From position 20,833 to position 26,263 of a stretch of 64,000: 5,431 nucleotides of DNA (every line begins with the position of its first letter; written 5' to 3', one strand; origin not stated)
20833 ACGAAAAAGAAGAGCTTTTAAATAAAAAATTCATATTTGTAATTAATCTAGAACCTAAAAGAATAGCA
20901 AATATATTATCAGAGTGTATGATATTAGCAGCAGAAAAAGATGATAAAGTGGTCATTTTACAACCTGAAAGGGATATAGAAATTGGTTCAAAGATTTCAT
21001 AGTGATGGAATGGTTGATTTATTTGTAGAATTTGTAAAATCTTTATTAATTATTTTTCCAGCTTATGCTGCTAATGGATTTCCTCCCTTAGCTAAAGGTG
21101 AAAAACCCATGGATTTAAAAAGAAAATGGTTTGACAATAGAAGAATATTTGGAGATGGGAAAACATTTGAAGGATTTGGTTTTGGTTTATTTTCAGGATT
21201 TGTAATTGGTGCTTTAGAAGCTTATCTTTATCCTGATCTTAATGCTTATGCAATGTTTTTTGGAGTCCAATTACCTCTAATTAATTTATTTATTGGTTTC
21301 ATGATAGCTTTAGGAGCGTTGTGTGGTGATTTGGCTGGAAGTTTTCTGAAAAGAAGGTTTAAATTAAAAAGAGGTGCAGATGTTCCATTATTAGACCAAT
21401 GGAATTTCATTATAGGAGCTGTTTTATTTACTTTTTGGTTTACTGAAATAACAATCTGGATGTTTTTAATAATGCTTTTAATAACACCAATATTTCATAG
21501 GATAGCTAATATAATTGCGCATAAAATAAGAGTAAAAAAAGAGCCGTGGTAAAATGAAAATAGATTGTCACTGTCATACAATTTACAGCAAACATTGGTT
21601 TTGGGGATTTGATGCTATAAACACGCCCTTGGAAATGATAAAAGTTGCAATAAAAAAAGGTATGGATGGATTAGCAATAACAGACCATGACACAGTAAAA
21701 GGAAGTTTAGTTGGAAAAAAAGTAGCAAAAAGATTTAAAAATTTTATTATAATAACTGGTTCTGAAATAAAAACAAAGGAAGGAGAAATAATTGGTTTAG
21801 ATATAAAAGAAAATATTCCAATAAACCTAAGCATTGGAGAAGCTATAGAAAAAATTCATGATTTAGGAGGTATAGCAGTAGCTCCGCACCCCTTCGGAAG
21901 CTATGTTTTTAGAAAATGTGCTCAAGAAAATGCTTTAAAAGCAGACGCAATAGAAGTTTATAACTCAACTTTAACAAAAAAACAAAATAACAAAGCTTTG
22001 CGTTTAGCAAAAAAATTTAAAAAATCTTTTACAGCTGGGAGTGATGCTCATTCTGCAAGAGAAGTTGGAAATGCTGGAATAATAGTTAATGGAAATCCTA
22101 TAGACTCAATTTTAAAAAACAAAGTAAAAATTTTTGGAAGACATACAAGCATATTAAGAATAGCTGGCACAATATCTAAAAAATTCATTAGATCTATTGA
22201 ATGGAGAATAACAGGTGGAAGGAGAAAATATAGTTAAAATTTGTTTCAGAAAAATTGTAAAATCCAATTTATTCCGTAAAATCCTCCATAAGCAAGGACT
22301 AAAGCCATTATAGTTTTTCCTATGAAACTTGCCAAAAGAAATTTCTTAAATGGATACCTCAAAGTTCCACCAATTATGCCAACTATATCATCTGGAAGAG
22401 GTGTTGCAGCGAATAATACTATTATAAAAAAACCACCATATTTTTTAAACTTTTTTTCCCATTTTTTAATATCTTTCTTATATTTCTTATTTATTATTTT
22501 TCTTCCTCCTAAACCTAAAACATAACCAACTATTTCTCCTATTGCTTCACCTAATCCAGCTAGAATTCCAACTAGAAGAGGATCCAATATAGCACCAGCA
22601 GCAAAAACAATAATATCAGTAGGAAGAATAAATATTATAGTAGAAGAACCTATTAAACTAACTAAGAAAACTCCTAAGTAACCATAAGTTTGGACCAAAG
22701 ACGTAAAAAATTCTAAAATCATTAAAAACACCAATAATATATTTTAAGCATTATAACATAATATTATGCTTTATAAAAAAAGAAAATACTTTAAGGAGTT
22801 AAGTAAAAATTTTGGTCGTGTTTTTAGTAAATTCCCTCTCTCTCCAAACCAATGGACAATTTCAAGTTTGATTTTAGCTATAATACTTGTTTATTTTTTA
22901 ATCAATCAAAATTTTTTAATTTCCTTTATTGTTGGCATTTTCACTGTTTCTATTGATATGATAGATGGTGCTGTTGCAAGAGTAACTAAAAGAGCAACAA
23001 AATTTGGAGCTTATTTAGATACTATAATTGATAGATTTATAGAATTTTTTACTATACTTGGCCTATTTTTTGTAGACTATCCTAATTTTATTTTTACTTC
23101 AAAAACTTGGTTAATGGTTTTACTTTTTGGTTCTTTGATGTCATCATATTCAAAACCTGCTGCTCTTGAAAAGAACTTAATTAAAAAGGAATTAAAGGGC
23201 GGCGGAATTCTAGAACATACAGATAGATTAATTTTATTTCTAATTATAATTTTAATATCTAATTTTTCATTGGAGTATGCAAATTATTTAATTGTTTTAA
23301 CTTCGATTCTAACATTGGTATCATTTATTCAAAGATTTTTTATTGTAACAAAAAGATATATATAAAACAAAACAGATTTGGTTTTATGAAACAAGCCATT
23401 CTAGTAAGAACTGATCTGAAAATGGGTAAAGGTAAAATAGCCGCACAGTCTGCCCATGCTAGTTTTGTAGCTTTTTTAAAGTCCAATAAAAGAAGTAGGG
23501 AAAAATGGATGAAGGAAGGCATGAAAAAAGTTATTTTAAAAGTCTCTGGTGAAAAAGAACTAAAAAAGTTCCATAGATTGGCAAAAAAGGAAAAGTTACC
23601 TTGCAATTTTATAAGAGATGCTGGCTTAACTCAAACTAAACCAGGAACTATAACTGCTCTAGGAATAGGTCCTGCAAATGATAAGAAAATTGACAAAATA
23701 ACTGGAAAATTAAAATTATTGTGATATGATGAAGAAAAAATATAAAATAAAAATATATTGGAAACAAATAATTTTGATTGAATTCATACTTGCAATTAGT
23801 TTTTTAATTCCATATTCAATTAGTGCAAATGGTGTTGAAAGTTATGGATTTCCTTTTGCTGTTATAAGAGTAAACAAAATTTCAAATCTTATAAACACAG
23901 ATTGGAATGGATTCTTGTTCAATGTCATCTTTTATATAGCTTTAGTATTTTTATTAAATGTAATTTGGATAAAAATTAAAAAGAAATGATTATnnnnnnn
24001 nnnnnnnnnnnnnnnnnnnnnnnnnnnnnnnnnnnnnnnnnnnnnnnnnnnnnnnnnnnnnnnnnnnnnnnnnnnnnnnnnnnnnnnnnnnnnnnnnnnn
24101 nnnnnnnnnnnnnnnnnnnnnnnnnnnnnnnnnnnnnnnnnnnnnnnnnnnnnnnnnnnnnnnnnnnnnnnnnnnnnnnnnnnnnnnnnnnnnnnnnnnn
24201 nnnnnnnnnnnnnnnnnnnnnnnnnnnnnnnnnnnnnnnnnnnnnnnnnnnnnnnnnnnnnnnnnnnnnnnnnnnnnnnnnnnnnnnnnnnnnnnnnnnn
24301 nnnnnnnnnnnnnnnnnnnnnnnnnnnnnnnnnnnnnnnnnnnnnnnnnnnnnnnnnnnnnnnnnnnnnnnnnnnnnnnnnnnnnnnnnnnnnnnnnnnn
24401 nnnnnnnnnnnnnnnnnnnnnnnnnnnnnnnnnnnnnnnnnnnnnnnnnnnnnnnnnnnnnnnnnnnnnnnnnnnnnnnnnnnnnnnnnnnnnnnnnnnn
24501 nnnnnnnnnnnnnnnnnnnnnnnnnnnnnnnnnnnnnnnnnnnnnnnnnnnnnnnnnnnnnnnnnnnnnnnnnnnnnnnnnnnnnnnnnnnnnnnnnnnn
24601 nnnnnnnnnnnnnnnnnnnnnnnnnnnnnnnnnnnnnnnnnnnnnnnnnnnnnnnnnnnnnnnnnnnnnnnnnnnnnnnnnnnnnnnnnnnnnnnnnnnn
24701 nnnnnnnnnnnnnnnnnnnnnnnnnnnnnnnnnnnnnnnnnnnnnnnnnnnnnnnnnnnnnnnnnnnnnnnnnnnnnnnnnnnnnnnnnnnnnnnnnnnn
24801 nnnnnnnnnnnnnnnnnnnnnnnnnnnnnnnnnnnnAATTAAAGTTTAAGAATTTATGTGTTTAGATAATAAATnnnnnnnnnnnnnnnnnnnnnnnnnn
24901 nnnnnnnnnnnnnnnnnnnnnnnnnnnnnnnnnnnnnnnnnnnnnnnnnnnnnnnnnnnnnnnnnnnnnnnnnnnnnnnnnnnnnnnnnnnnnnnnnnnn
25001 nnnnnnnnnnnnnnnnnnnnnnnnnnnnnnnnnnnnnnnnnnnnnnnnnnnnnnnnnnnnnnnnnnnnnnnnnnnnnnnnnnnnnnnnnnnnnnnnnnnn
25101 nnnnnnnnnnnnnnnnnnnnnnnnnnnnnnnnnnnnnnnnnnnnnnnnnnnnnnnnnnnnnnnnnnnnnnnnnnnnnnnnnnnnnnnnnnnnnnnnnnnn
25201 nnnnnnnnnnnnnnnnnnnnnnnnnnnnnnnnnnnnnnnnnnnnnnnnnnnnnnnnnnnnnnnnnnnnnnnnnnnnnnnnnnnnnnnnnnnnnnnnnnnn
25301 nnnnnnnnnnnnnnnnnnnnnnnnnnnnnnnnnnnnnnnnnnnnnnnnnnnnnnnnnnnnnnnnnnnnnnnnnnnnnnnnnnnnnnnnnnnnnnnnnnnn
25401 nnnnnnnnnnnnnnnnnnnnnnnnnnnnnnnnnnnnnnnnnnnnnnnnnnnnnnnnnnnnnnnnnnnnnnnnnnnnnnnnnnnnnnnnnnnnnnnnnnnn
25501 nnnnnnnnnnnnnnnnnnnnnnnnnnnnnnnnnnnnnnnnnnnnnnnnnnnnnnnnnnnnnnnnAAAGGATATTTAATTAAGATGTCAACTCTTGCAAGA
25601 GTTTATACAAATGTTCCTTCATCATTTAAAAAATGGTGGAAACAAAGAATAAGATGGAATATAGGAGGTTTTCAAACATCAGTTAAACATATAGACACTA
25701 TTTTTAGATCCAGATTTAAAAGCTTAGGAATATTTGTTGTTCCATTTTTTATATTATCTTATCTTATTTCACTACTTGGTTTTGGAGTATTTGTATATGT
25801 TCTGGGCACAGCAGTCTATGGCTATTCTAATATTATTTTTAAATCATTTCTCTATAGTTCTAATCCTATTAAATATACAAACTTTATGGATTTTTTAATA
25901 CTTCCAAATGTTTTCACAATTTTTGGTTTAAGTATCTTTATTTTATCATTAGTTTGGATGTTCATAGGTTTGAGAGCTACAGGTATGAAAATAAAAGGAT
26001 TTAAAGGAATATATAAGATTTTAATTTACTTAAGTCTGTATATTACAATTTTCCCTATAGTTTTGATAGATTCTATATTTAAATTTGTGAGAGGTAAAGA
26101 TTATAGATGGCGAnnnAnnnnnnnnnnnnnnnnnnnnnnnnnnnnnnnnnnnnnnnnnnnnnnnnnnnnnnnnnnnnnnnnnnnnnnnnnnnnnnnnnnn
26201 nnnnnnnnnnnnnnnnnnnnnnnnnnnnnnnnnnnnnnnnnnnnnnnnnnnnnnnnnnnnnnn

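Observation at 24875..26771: Processive GT2 beta-glycan synthase (QxxRW) with a translationally coupled membrane partner in an archaeon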

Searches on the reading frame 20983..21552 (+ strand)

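Call 53: search_protein_families(library=pfam, proteins=[window:20983-21552:+], max_evalue=0.001)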
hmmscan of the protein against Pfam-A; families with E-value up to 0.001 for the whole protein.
window:20983-21552:+ (189 aa): 2 families
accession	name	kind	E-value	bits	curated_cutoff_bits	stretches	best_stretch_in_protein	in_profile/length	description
PF01864.22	CarS-like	-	1.1e-42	146.4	22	1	18-189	6-175/175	CDP-archaeol synthase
PF01148.25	CTP_transf_1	-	4.2e-07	30.5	24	1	59-129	169-231/264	Cytidylyltransferase family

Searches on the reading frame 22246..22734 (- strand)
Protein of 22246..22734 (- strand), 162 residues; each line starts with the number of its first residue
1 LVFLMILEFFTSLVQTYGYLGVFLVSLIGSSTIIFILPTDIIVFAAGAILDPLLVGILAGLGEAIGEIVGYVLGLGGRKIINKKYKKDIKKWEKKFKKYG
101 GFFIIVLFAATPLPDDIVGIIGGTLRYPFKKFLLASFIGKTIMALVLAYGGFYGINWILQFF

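Call 96: search_protein_families(library=pfam, proteins=[window:22246-22734:-], max_evalue=0.001)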
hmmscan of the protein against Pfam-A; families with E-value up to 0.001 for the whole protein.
window:22246-22734:- (162 aa): 1 family
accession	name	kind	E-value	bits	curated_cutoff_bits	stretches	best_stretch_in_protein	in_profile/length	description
PF09335.16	VTT_dom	-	7.8e-22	78.5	33.9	1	37-151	1-121/123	VTT domain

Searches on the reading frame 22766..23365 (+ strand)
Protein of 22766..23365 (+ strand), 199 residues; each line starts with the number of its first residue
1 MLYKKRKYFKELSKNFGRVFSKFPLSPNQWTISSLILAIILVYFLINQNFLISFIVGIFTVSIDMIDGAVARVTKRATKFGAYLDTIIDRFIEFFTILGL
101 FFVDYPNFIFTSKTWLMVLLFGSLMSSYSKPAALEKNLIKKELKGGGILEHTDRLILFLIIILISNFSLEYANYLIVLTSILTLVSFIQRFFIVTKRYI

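Call 3: search_protein_families(library=pfam, proteins=[window:22766-23365:+], max_evalue=0.01)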
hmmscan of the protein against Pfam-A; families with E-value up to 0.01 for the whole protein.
window:22766-23365:+ (199 aa): 1 family
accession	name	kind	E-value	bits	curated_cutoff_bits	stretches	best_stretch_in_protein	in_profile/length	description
PF01066.26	CDP-OH_P_transf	-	1.4e-15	58.4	22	1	27-184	4-151/152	CDP-alcohol phosphatidyltransferase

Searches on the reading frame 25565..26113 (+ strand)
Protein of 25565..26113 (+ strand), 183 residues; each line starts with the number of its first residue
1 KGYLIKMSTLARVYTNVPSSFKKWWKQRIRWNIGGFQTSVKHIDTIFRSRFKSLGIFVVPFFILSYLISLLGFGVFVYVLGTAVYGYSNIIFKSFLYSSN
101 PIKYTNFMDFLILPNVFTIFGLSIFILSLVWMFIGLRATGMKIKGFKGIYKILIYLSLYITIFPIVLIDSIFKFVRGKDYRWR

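Call 76: search_solved_structures(query=window:25565-26113:+, max_evalue=10, show_alignments=5)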
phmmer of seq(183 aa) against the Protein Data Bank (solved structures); distinct sequences matched with E-value up to 10: 0.
